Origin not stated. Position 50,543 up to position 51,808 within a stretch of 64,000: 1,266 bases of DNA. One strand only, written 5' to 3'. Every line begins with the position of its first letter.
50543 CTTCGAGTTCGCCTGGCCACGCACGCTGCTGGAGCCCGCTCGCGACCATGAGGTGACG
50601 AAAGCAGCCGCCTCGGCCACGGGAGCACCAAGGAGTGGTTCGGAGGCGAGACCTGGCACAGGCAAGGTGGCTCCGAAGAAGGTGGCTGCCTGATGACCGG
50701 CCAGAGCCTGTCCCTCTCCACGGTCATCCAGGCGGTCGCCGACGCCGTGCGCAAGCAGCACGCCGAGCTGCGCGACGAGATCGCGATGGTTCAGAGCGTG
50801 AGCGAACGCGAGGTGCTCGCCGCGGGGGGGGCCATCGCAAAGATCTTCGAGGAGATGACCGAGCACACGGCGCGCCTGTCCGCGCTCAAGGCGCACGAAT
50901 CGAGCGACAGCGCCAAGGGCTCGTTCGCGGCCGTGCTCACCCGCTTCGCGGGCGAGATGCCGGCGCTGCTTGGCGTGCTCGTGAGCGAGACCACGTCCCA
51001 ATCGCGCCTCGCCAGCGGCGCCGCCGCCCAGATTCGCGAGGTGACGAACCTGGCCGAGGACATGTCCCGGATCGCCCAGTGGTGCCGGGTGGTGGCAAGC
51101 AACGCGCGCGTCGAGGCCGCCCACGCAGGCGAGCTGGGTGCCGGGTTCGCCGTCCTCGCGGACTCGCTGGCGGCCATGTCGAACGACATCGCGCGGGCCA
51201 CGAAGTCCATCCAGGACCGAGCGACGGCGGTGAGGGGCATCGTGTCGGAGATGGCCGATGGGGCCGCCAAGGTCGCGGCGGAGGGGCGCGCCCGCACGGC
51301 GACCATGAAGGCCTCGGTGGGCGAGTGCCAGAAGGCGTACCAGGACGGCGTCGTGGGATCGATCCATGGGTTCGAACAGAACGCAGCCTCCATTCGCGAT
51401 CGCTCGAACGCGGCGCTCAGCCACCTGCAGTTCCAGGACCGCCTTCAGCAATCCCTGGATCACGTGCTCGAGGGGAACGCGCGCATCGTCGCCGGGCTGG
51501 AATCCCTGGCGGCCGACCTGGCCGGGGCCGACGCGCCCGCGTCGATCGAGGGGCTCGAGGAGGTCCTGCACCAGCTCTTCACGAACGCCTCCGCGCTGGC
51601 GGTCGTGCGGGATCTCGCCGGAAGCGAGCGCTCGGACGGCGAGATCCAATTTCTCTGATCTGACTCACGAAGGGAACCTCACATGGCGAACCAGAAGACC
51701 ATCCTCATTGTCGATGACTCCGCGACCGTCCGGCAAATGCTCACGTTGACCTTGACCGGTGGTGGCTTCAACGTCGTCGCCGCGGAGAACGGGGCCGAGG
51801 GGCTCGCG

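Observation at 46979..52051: Candidate trans-envelope, CheW-independent chemosensory-like system: porin, periplasmic binder, membrane CheA-like kinase, MCP/CheZ-like protein, CheY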

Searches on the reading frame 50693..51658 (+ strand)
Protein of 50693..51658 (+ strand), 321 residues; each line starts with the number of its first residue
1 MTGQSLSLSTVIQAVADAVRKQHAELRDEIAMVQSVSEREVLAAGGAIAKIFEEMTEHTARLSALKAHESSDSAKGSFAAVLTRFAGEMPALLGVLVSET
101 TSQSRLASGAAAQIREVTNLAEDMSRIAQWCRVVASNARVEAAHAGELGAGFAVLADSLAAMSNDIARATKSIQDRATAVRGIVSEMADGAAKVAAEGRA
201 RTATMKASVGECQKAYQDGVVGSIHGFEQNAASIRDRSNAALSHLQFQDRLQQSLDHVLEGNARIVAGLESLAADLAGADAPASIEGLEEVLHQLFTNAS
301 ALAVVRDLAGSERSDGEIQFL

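Call 3: search_protein_families(library=pfam, proteins=[window:50693-51658:+], max_evalue=0.1)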
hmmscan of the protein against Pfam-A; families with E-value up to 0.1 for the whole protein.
window:50693-51658:+ (321 aa): 5 families
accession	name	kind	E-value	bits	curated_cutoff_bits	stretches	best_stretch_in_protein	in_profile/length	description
PF00015.26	MCPsignal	-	4.5e-08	33.6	34.6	1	98-218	19-132/172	Methyl-accepting chemotaxis protein (MCP) signalling domain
PF04108.17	ATG17_like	-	0.028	14.3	43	0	13-215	140-276/355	Autophagy protein ATG17-like domain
PF25035.1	SYNE1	-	0.045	14.5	27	0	239-286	19-66/105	Nesprin-1 domain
PF07464.16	ApoLp-III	-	0.065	13.8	36.3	0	166-259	42-133/146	Apolipophorin-III precursor (apoLp-III)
PF05859.17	Mis12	-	0.082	13.1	25.7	0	5-68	131-194/231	Mis12 protein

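Call 4: search_protein_families(library=ncbifam, proteins=[window:50693-51658:+], max_evalue=0.1)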
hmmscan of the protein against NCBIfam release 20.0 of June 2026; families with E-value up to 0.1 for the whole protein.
window:50693-51658:+ (321 aa): 8 families
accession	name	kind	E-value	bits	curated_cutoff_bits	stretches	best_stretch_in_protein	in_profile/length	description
NF050802.1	AspChtxCcaA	equivalog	1.3e-06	27.1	1300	1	110-194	565-646/700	aspartate chemotaxis receptor CcaA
NF047851.1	MCPCitTducer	equivalog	0.00072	18.7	900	1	57-279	303-510/553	methyl-accepting chemotaxis citrate transducer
NF041847.1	transduc_aer2_vibrio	equivalog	0.0024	16.1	1200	1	109-198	593-676/804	aerotaxis transducer Aer2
NF011622.0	PRK15048.1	equivalog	0.006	15.8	900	1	116-276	358-506/553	methyl-accepting chemotaxis protein II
NF007309.0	PRK09793.1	equivalog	0.019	13.9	903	1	58-208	301-451/533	methyl-accepting chemotaxis protein IV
NF058645.1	MCPCtpMPsAe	equivalog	0.022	13.5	900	1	27-233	303-502/558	methyl-accepting chemotaxis protein CtpM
NF011615.0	PRK15041.1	equivalog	0.024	13.3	947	1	63-281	310-513/554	methyl-accepting chemotaxis protein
NF052273.1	BB0569_chemotaxis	equivalog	0.036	12.6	1000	1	237-258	236-257/590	BB0569 family chemotaxis protein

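Call 13: find_homologous_proteins(query=window:50693-51658:+, max_evalue=0.001)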
Query window:50693-51658:+ (321 aa): 78 proteins with E <= 0.001 among 8000 candidates.
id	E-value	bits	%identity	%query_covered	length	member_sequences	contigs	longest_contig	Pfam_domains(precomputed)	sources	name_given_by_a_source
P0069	1.5e-182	623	97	100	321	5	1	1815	PF00015.27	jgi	jgi:methyl-accepting chemotaxis protein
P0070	1.6e-124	433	68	100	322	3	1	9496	PF00015.27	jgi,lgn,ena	-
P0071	1.0e-110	388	62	99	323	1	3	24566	PF00015.27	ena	-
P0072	1.5e-11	63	27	70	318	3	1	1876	PF00015.27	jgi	jgi:methyl-accepting chemotaxis protein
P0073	2.7e-11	62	34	73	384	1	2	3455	PF00015.27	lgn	-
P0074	5.8e-10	58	29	70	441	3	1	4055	PF00015.27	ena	-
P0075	8.0e-10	57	27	68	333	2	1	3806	PF00015.27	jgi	-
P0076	1.4e-9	56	31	54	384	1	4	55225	PF00015.27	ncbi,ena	-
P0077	1.7e-9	56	27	88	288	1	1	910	PF00015.27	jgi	-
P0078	2.3e-9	56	33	60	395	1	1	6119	PF00015.27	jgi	jgi:methyl-accepting chemotaxis protein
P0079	3.5e-9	55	32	48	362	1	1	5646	PF00015.27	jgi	-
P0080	3.6e-9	55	30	60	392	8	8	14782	PF00015.27,PF13166.13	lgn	-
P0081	4.9e-9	54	32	62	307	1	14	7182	PF00015.27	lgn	-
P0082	5.4e-9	54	31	47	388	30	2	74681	PF00015.27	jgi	jgi:methyl-accepting chemotaxis protein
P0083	6.8e-9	54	35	45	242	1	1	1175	PF00015.27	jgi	jgi:methyl-accepting chemotaxis protein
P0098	1.9e-7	49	30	39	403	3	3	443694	PF00015.27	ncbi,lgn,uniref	uniref:methyl-accepting chemotaxis protein n=2 Tax=Pseudomonas TaxID=286 RepID=UPI0030D8F791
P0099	1.9e-7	49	31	46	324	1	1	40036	PF00015.27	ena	-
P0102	3.5e-7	48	34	59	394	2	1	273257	PF00015.27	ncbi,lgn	-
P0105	4.0e-7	48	29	39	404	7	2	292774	PF00015.27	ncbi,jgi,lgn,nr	ncbi:chemotaxis protein [Pseudomonas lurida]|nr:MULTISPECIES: methyl-accepting chemotaxis protein [P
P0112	1.2e-6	47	27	67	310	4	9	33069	PF00015.27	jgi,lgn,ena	jgi:methyl-accepting chemotaxis protein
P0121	7.6e-6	44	32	49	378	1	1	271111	PF00015.27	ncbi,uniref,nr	ncbi:methyl-accepting chemotaxis protein [Ideonella sp. BN130291]|uniref:methyl-accepting chemotaxis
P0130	7.1e-5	41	29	54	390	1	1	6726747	PF00015.27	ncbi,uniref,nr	ncbi:hypothetical protein SG34_005745 [Thalassomonas viridans]|uniref:Methyl-accepting transducer do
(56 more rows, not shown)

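Call 17: find_encoding_contigs(protein=P0105, flank=7000, max_places=1)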
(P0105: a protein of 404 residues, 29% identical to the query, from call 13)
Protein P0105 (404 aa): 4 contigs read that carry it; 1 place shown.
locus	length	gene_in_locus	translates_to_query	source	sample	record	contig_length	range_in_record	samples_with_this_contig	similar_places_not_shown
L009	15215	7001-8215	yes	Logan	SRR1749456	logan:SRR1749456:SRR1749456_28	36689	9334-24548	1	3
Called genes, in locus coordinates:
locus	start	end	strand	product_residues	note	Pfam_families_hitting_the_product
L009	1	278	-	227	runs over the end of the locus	PF00528:BPD_transp_1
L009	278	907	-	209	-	PF00528:BPD_transp_1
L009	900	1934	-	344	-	PF00005:ABC_tran, PF02463:SMC_N (faint), PF13304:AAA_21 (weak)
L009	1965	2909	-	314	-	PF00487:FA_desaturase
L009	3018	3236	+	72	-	-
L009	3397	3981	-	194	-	PF09335:VTT_dom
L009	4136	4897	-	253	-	PF00106:adh_short, PF23441:SDR, PF08659:KR, PF13561:adh_short_C2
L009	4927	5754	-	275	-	PF00892:EamA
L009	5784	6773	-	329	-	PF00126:HTH_1, PF03466:LysR_substrate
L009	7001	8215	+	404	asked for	PF00015:MCPsignal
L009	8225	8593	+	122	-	PF00072:Response_reg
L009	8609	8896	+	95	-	PF01740:STAS, PF13466:STAS_2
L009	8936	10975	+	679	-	PF01627:Hpt, PF02895:H-kinase_dim, PF02518:HATPase_c, PF01584:CheW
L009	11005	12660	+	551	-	PF12729:4HB_MCP_1, PF00672:HAMP, PF00015:MCPsignal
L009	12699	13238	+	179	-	PF01584:CheW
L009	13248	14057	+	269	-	PF03705:CheR_N, PF08241:Methyltransf_11 (faint), PF01739:CheR, PF13847:Methyltransf_31 (faint), PF08242:Methyltransf_12 (faint), PF13649:Methyltransf_25 (faint)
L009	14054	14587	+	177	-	PF03975:CheD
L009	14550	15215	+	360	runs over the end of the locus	PF00072:Response_reg, PF01339:CheB_methylest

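Call 18: find_encoding_contigs(protein=P0121, flank=7000, max_places=1)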
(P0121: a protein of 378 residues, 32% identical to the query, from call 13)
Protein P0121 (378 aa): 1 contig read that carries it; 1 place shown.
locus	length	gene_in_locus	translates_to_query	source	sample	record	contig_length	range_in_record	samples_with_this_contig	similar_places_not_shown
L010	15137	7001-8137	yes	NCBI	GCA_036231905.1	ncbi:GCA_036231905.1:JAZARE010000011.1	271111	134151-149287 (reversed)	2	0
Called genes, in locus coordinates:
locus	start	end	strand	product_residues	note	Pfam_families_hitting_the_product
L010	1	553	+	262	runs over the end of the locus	PF01026:TatD_DNase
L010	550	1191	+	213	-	PF12796:Ank_2, PF13606:Ank_3 (faint), PF12796:Ank_2, PF13637:Ank_4 (weak), PF13857:Ank_5, PF00023:Ank (weak)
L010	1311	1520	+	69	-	-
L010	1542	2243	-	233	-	PF00990:GGDEF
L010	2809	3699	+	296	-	-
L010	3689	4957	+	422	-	-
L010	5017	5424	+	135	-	PF07366:SnoaL, PF12680:SnoaL_2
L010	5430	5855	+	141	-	PF00376:MerR, PF13411:MerR_1, PF09278:MerR-DNA-bind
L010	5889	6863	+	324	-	PF09335:VTT_dom, PF00581:Rhodanese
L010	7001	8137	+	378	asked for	PF00015:MCPsignal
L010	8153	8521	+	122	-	PF00072:Response_reg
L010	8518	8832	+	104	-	PF13466:STAS_2, PF01740:STAS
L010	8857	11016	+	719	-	PF01627:Hpt, PF02895:H-kinase_dim, PF02518:HATPase_c, PF01584:CheW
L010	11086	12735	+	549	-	PF02203:TarH (weak), PF12729:4HB_MCP_1, PF00672:HAMP, PF00015:MCPsignal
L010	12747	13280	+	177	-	PF01584:CheW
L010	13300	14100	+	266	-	PF03705:CheR_N, PF01739:CheR, PF13649:Methyltransf_25 (faint), PF08241:Methyltransf_11 (faint), PF08242:Methyltransf_12 (weak)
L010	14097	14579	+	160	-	PF03975:CheD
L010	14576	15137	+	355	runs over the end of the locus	PF00072:Response_reg, PF01339:CheB_methylest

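Call 27: search_solved_structures(query=A2, max_evalue=10, show_alignments=0)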
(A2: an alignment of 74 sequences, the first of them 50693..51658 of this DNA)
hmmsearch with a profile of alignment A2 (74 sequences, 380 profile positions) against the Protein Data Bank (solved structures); distinct sequences matched with E-value up to 10: 48.
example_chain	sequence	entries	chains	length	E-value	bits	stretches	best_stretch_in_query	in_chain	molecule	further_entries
3ja6_H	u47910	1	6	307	1.6e-31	113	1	95-300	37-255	Methyl-accepting chemotaxis protein 2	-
2ch7_B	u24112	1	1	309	1.7e-31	113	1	94-300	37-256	METHYL-ACCEPTING CHEMOTAXIS PROTEIN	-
2ch7_A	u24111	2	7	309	1.7e-31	112.9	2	94-300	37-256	METHYL-ACCEPTING CHEMOTAXIS PROTEIN | Methyl-accepting chemotaxis protein 2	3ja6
3g6b_A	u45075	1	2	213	5.3e-28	101.4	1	119-294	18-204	Methyl-accepting chemotaxis protein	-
3g67_A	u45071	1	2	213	9.9e-28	100.5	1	119-294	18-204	Methyl-accepting chemotaxis protein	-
6s18_A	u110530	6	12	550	1.1e-26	97.1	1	53-300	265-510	Aromatic acid chemoreceptor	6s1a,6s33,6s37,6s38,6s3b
4jpb_B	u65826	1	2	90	3e-24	89.1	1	159-238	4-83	Methyl-accepting chemotaxis protein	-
3ur1_C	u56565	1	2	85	7e-24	87.9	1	163-238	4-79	Methyl-accepting chemotaxis protein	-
3zx6_A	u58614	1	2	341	9.2e-24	87.5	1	155-282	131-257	HAMP, METHYL-ACCEPTING CHEMOTAXIS PROTEIN I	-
31cj_A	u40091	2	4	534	1.1e-23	87.2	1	12-234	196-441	Aerotaxis receptor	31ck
1qu7_A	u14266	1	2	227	5.5e-22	81.6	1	110-280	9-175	METHYL-ACCEPTING CHEMOTAXIS PROTEIN I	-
8c5v_I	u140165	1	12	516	1.9e-21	79.9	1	155-296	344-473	Methyl-accepting chemotaxis protein I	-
6s1k_E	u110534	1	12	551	6.5e-21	78.1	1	155-349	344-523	Methyl-accepting chemotaxis protein I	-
4uos_A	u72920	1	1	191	0.00098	21.6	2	76-178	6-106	DESIGNED HELICAL BUNDLE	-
7zr2_A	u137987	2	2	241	0.0014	21.1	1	79-175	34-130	Spike protein S2',Chimeric protein mimic of SARS-CoV-2 Spike HR1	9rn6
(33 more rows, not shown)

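Call 28: search_protein_families(library=pfam, alignment_id=A1, max_evalue=10)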
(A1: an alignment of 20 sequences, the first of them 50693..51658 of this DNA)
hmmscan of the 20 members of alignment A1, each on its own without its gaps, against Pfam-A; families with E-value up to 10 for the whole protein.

A. member 1, window:50693-51658:+ (321 aa): 6 families
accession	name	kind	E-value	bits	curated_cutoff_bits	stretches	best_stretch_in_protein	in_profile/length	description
PF00015.26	MCPsignal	-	4.5e-08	33.6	34.6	1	98-218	19-132/172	Methyl-accepting chemotaxis protein (MCP) signalling domain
PF04108.17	ATG17_like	-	0.028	14.3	43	1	13-215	140-276/355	Autophagy protein ATG17-like domain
PF25035.1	SYNE1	-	0.045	14.5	27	1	239-286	19-66/105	Nesprin-1 domain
PF07464.16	ApoLp-III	-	0.065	13.8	36.3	0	166-259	42-133/146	Apolipophorin-III precursor (apoLp-III)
PF05859.17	Mis12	-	0.082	13.1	25.7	0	5-68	131-194/231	Mis12 protein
PF01814.28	Hemerythrin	-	0.87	10.5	25.3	1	16-103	3-94/127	Hemerythrin HHE cation binding domain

B. families by the number of members that match (of 20 scanned): 87 families (the first 25 are shown)
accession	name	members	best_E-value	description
PF00015.26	MCPsignal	20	1.4e-24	Methyl-accepting chemotaxis protein (MCP) signalling domain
PF04108.17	ATG17_like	6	0.00091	Autophagy protein ATG17-like domain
PF04344.18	CheZ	6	0.0019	Chemotaxis phosphatase, CheZ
PF07464.16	ApoLp-III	5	0.0011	Apolipophorin-III precursor (apoLp-III)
PF25368.1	PUB10_N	5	0.014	PUB10-like, N-terminal domain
PF06103.16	DUF948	4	0.18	Bacterial protein of unknown function (DUF948)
PF01442.23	Apolipoprotein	3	0.00021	Apolipoprotein A1/A4/E domain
PF07889.17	DUF1664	3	0.0072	Protein of unknown function (DUF1664)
PF01608.23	I_LWEQ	3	0.0085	I/LWEQ domain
PF01814.28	Hemerythrin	3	0.075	Hemerythrin HHE cation binding domain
PF25547.1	WXG100_2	3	0.14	WXG100 like domain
PF04513.17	Baculo_PEP_C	2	4.4e-05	Baculovirus polyhedron envelope protein, PEP, C terminus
PF00957.27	Synaptobrevin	2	0.026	Synaptobrevin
PF09763.15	Sec3_CC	2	0.042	Exocyst complex component Sec3, coiled-coil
PF10186.14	ATG14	2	0.064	Vacuolar sorting 38 and autophagy-related subunit 14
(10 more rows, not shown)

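Call 29: search_protein_families(library=pfam, proteins=[P0098, P0105, P0130, P0073, P0076, P0078, P0102, P0121, P0081, P0099], max_evalue=1)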
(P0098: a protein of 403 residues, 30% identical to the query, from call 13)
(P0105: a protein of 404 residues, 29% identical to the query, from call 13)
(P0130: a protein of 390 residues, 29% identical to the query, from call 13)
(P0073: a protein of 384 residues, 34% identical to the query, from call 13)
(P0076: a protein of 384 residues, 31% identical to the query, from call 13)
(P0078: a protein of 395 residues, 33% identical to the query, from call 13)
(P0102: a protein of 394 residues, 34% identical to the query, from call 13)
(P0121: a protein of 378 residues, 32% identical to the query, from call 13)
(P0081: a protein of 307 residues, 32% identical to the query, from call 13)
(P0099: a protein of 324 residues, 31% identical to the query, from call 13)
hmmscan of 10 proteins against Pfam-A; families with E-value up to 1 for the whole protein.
P0098 (403 aa): 3 families
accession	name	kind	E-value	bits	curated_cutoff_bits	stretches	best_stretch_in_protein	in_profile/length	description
PF00015.26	MCPsignal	-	3.2e-24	86.1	34.6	1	178-318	16-159/172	Methyl-accepting chemotaxis protein (MCP) signalling domain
PF04108.17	ATG17_like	-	0.077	12.9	43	1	105-192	161-243/355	Autophagy protein ATG17-like domain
PF06103.16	DUF948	-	0.18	12.5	37.2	0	291-350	19-79/89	Bacterial protein of unknown function (DUF948)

P0105 (404 aa): 4 families
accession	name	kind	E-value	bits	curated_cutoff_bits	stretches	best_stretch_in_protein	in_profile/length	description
PF00015.26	MCPsignal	-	5.4e-24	85.4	34.6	1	182-319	19-159/172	Methyl-accepting chemotaxis protein (MCP) signalling domain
PF05857.17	TraX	-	0.046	14.1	25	1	15-61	147-196/217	TraX protein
PF13567.11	DUF4131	-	0.65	10.1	31.6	1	17-65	6-56/165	Domain of unknown function (DUF4131)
PF03908.18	Sec20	-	0.83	10.1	27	0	123-178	6-56/92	Sec20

P0130 (390 aa): 5 families
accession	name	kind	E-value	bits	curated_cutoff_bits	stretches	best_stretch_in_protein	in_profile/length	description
PF00015.26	MCPsignal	-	1.4e-24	87.3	34.6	1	166-283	19-139/172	Methyl-accepting chemotaxis protein (MCP) signalling domain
PF04108.17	ATG17_like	-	0.04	13.8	43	0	64-202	129-270/355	Autophagy protein ATG17-like domain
PF04759.18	DUF617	-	0.05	14.2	22.6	1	166-286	19-133/159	Protein of unknown function, DUF617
PF03653.18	UPF0093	-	0.26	12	34.2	1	13-90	59-134/146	Uncharacterised protein family (UPF0093)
PF08951.15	EntA_Immun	-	0.39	11.5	22.1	1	146-190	18-61/73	Enterocin A Immunity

P0073 (384 aa): 8 families
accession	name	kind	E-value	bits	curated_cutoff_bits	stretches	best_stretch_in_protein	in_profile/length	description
PF00015.26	MCPsignal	-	3.9e-20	72.8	34.6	1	158-295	19-159/172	Methyl-accepting chemotaxis protein (MCP) signalling domain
PF25368.1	PUB10_N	-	0.014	16.5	32.6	1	236-308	49-121/124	PUB10-like, N-terminal domain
PF13949.11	ALIX_LYPXL_bnd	-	0.014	15.1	30.8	1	92-262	69-249/295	ALIX V-shaped domain binding to HIV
PF13166.12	AAA_13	-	0.036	13.2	36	1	75-187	270-377/713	AAA domain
PF09763.15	Sec3_CC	-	0.051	13.9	27.1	1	128-195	15-79/133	Exocyst complex component Sec3, coiled-coil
PF25078.1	DUF7801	-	0.25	12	33.2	1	143-218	31-106/155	Domain of unknown function (DUF7801)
PF05859.17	Mis12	-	0.7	10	25.7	0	137-226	115-195/231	Mis12 protein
PF05531.17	NPV_P10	-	0.95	10.4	29.8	0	142-186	15-63/75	Nucleopolyhedrovirus P10 protein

P0076 (384 aa): 11 families
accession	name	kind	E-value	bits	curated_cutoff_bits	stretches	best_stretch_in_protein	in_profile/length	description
PF00015.26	MCPsignal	-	1.5e-21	77.5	34.6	1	142-284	7-155/172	Methyl-accepting chemotaxis protein (MCP) signalling domain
PF23363.1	DUF7089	-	0.0049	16.8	27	1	160-250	130-218/258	Family of unknown function (DUF7089)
PF12205.13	GIT1_C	-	0.015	16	25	0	108-173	9-77/110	G protein-coupled receptor kinase-interacting protein 1 C term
PF00957.27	Synaptobrevin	-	0.026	14.8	26.4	0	260-292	30-62/89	Synaptobrevin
PF01442.23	Apolipoprotein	-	0.028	14.5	90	1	85-170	101-173/190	Apolipoprotein A1/A4/E domain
PF14942.11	Muted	-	0.045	14.4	26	1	230-327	44-133/146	Organelle biogenesis, Muted-like protein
PF10157.14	BORCS6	-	0.077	13.6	35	1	107-177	23-93/101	BLOC-1-related complex sub-unit 6 C-terminal helix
PF10280.14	Med11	-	0.11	13.4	26.9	1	250-355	5-109/120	Mediator complex protein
PF04560.25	RNA_pol_Rpb2_7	-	0.14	13.1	32.1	0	257-322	3-68/87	RNA polymerase Rpb2, domain 7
PF04129.18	Vps52_CC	-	0.25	11.5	26.5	0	145-187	15-57/173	Vps52/Sac2 family, coiled-coil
PF09748.14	Med10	-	0.33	11.3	23.3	0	131-177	9-54/119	Transcription factor subunit Med10 of Mediator complex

P0078 (395 aa): 5 families
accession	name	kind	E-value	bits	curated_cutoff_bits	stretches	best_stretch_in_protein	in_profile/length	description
PF00015.26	MCPsignal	-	5.4e-19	69.1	34.6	1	159-303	7-157/172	Methyl-accepting chemotaxis protein (MCP) signalling domain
PF07889.17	DUF1664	-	0.0096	16.4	34.6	1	78-161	33-114/124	Protein of unknown function (DUF1664)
PF15256.11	SPATIAL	-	0.021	15.6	27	1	174-264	69-146/201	SPATIAL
PF25368.1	PUB10_N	-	0.026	15.6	32.6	1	224-318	19-121/124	PUB10-like, N-terminal domain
PF01442.23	Apolipoprotein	-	0.82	9.8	90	1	74-186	46-161/190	Apolipoprotein A1/A4/E domain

P0102 (394 aa): 4 families
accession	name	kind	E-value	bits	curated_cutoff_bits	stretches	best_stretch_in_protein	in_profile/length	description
PF00015.26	MCPsignal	-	4.3e-19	69.4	34.6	1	160-292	9-147/172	Methyl-accepting chemotaxis protein (MCP) signalling domain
PF04344.18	CheZ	-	0.018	15.3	30.7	1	259-331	70-142/203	Chemotaxis phosphatase, CheZ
PF25368.1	PUB10_N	-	0.027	15.6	32.6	1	221-317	17-121/124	PUB10-like, N-terminal domain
PF17072.10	Spike_torovirin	-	0.23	9.8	35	0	140-213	789-862/1272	Torovirinae spike glycoprotein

P0121 (378 aa): 7 families
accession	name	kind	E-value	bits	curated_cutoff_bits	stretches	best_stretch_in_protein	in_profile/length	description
PF00015.26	MCPsignal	-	1.5e-20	74.2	34.6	1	144-294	9-164/172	Methyl-accepting chemotaxis protein (MCP) signalling domain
PF01442.23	Apolipoprotein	-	0.00021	21.5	90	1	63-156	79-172/190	Apolipoprotein A1/A4/E domain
PF04513.17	Baculo_PEP_C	-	0.0057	17.2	38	1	95-178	24-105/140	Baculovirus polyhedron envelope protein, PEP, C terminus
PF20859.2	RHA1_ro05818_N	-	0.0069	16.8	27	1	136-172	17-54/58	Hypothetical protein RHA1_ro05818, N-terminal helical domain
PF00957.27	Synaptobrevin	-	0.041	14.1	26.4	0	131-172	7-48/89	Synaptobrevin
PF10157.14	BORCS6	-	0.14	12.8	35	0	92-177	12-93/101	BLOC-1-related complex sub-unit 6 C-terminal helix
PF07889.17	DUF1664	-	0.15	12.6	34.6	0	230-316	28-118/124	Protein of unknown function (DUF1664)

P0081 (307 aa): 12 families
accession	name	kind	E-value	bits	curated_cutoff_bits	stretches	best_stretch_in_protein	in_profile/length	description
PF00015.26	MCPsignal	-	2.2e-22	80.2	34.6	1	74-197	16-135/172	Methyl-accepting chemotaxis protein (MCP) signalling domain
PF16326.10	ABC_tran_CTD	-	0.038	14.6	32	1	73-112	7-45/69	ABC transporter C-terminal domain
PF20155.4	TMP_3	-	0.038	14.1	41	1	143-232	105-191/192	Tape measure protein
PF09763.15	Sec3_CC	-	0.042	14.1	27.1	1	75-127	29-78/133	Exocyst complex component Sec3, coiled-coil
PF18052.6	Rx_N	-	0.044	14.3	27.7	0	199-258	9-68/93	Rx N-terminal domain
PF13093.11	FTA4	-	0.073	13.3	24.8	1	52-131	104-183/199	Kinetochore complex Fta4 of Sim4 subunit, or CENP-50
PF04344.18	CheZ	-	0.13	12.6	30.7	1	203-257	90-144/203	Chemotaxis phosphatase, CheZ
PF25547.1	WXG100_2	-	0.14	12.6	27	0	123-164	68-106/150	WXG100 like domain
PF14002.11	YniB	-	0.32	11.3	27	1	213-255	90-132/166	YniB-like protein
PF04108.17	ATG17_like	-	0.37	10.6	43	0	86-225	114-253/355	Autophagy protein ATG17-like domain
PF17675.6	APG6_N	-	0.87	10.5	45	1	55-108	41-94/132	Apg6 coiled-coil region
PF16740.10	SKA2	-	0.89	9.8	30.1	0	66-111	31-75/110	Spindle and kinetochore-associated protein 2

P0099 (324 aa): 11 families
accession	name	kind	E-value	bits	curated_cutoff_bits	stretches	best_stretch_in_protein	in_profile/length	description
PF00015.26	MCPsignal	-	4.7e-23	82.3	34.6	1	86-244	12-159/172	Methyl-accepting chemotaxis protein (MCP) signalling domain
PF04513.17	Baculo_PEP_C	-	4.4e-05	24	38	2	19-165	9-134/140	Baculovirus polyhedron envelope protein, PEP, C terminus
PF04108.17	ATG17_like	-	0.00091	19.2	43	1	84-247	141-288/355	Autophagy protein ATG17-like domain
PF07889.17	DUF1664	-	0.0072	16.8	34.6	1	82-134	54-107/124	Protein of unknown function (DUF1664)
PF16599.10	PTN13_u3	-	0.012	16.2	32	1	224-303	60-140/191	Unstructured linker region on PTN13 protein between PDZ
PF19939.4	DUF6401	-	0.033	15.1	29.2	1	81-129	3-47/82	Family of unknown function (DUF6401)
PF10186.14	ATG14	-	0.064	12.8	33.2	0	180-298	43-162/347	Vacuolar sorting 38 and autophagy-related subunit 14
PF17107.11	SesA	-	0.12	13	26.3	0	61-111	5-54/122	N-terminal domain on NACHT_NTPase and P-loop NTPases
PF05478.16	Prominin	-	0.18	10.3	34.3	1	71-291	213-412/799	Prominin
PF09325.15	Vps5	-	0.25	11.3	27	1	84-124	32-72/236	Vps5 C terminal like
PF19757.4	DUF6244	-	0.48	11.4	31.6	1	66-116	35-85/87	Family of unknown function (DUF6244)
